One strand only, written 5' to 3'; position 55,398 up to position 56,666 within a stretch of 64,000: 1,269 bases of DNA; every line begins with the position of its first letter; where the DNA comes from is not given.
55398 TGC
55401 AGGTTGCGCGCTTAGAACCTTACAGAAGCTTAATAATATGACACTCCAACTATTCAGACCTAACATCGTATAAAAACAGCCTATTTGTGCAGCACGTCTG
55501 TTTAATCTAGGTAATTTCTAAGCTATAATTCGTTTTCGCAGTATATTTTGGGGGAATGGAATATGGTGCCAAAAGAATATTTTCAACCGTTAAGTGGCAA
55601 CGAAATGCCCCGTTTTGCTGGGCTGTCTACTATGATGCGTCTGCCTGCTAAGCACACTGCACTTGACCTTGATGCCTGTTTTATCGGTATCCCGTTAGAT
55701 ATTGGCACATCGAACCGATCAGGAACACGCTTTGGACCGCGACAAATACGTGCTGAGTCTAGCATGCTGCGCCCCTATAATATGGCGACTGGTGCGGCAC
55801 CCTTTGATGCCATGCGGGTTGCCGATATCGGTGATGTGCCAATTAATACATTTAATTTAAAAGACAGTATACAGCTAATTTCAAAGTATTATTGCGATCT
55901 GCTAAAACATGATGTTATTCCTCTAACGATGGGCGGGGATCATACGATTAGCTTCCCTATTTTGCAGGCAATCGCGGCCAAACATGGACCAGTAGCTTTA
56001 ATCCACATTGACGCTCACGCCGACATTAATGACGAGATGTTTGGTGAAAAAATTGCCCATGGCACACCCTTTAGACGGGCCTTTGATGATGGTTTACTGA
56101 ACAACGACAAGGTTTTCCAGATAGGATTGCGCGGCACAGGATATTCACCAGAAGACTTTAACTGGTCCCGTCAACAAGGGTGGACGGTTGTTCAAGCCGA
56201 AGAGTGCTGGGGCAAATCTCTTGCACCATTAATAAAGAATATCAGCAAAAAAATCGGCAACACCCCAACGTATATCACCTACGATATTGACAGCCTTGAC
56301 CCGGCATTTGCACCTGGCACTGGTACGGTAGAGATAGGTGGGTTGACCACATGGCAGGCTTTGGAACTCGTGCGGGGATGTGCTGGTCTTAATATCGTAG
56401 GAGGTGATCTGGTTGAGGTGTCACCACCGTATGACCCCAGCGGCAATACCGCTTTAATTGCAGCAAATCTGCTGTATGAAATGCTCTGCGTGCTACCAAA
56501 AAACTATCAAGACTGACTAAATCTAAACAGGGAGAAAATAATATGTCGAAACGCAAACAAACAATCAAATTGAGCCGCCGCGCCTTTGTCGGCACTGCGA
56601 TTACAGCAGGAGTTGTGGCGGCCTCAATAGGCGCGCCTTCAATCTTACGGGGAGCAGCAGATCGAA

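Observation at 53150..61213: Candidate oxidative catabolic cluster for a guanidino amino acid (arginine 2-monooxygenase-type route) with a PotFGHI-like ABC importer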

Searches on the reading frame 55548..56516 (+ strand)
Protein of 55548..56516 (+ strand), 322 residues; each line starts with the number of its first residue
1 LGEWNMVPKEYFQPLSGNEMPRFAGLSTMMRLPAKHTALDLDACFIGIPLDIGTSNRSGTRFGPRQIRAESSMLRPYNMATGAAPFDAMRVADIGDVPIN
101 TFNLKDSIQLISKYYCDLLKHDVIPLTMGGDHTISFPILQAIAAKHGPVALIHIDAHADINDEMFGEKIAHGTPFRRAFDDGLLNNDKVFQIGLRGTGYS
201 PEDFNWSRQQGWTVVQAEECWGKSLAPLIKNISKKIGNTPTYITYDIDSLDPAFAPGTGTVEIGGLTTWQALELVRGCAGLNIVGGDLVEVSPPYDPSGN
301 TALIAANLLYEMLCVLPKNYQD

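Call 4: search_protein_families(library=pfam, proteins=[window:55548-56516:+])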
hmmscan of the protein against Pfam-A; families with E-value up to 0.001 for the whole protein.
window:55548-56516:+ (322 aa): 1 family
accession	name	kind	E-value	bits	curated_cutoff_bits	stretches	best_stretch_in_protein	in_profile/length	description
PF00491.26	Arginase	-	2e-92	310.1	22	1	42-314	2-280/280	Arginase family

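Call 5: search_protein_families(library=ncbifam, proteins=[window:55548-56516:+])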
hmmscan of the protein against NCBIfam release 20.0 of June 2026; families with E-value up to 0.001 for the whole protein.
window:55548-56516:+ (322 aa): 5 families
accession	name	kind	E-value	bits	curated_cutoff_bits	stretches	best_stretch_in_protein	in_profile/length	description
NF002564.0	PRK02190.1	subfamily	3.3e-86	289.3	302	1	20-318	12-303/307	agmatinase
TIGR01230.1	agmatinase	equivalog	2.6e-62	211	174.3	1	38-314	10-274/275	agmatinase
TIGR01227.1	hutG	equivalog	1e-35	123.4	229.15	1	26-313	19-306/307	formimidoylglutamase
TIGR01229.1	rocF_arginase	equivalog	1e-20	74.3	227.6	1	46-300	3-280/300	arginase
NF010347.0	PRK13775.1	equivalog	1.1e-12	47.9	381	1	58-315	69-326/331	formimidoylglutamase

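Call 10: search_solved_structures(query=window:55548-56516:+, max_evalue=1e-10)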
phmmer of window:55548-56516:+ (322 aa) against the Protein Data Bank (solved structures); distinct sequences matched with E-value up to 1e-10: 64 (the best 60 are shown).
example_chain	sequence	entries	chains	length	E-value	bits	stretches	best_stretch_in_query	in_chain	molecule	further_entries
3nio_A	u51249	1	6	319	5.2e-146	489.2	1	9-317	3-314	Guanidinobutyrase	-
3nip_A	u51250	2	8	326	1.8e-92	313.2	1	10-318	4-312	3-guanidinopropionase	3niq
1gq6_A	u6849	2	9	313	2.9e-67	230.4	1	17-314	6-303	PROCLAVAMINATE AMIDINO HYDROLASE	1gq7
4dz4_A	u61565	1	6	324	1.8e-55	191.6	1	22-315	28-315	Agmatinase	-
7lol_A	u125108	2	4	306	5.6e-51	176.8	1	29-315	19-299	Agmatinase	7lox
7lba_A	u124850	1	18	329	6.8e-51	176.6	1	29-315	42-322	Agmatinase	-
7esr_A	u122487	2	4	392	3.9e-42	147.8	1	15-314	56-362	Probable agmatinase 2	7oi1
1wog_A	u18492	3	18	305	5.2e-40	140.8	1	22-315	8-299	agmatinase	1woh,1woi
9fek_A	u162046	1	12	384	1.6e-37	132.6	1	15-314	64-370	Putative agmatinase 2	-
3lhl_A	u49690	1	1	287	1.9e-36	129.1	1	45-316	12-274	Putative agmatinase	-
6vsu_A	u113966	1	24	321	1.1e-35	126.6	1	43-315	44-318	Arginase 1, mitochondrial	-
6vss_A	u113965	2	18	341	2.1e-32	115.8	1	43-315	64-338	Arginase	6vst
3m1r_A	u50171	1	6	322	9.8e-31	110.3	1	43-312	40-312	Formimidoylglutamase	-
3pzl_A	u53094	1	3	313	2.2e-28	102.6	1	45-321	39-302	Agmatine ureohydrolase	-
8snf_D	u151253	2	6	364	7.2e-23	84.4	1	22-313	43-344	metformin hydrolase subunit A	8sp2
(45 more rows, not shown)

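Call 23: list_cluster_members(proteins=[P0001, window:55548-56516:+, window:60404-61213:+, window:56543-57646:+])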
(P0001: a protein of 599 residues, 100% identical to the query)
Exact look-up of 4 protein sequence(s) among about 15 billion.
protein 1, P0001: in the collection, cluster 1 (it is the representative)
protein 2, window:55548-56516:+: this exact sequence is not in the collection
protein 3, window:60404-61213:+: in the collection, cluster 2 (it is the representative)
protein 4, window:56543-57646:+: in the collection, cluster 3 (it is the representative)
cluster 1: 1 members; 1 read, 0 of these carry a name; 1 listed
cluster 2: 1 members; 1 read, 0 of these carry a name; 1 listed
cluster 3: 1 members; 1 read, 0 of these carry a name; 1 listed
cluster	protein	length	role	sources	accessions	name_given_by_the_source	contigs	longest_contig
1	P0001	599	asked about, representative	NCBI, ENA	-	-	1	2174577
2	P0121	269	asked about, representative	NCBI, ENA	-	-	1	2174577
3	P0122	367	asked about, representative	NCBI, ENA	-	-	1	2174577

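Call 36: search_solved_structures(query=window:55548-56516:+, max_evalue=1e-80, show_alignments=2)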
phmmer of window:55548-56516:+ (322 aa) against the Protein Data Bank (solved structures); distinct sequences matched with E-value up to 1e-80: 2.
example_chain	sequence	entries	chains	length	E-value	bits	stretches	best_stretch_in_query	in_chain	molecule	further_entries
3nio_A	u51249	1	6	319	5.2e-146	489.2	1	9-317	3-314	Guanidinobutyrase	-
3nip_A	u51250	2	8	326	1.8e-92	313.2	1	10-318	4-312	3-guanidinopropionase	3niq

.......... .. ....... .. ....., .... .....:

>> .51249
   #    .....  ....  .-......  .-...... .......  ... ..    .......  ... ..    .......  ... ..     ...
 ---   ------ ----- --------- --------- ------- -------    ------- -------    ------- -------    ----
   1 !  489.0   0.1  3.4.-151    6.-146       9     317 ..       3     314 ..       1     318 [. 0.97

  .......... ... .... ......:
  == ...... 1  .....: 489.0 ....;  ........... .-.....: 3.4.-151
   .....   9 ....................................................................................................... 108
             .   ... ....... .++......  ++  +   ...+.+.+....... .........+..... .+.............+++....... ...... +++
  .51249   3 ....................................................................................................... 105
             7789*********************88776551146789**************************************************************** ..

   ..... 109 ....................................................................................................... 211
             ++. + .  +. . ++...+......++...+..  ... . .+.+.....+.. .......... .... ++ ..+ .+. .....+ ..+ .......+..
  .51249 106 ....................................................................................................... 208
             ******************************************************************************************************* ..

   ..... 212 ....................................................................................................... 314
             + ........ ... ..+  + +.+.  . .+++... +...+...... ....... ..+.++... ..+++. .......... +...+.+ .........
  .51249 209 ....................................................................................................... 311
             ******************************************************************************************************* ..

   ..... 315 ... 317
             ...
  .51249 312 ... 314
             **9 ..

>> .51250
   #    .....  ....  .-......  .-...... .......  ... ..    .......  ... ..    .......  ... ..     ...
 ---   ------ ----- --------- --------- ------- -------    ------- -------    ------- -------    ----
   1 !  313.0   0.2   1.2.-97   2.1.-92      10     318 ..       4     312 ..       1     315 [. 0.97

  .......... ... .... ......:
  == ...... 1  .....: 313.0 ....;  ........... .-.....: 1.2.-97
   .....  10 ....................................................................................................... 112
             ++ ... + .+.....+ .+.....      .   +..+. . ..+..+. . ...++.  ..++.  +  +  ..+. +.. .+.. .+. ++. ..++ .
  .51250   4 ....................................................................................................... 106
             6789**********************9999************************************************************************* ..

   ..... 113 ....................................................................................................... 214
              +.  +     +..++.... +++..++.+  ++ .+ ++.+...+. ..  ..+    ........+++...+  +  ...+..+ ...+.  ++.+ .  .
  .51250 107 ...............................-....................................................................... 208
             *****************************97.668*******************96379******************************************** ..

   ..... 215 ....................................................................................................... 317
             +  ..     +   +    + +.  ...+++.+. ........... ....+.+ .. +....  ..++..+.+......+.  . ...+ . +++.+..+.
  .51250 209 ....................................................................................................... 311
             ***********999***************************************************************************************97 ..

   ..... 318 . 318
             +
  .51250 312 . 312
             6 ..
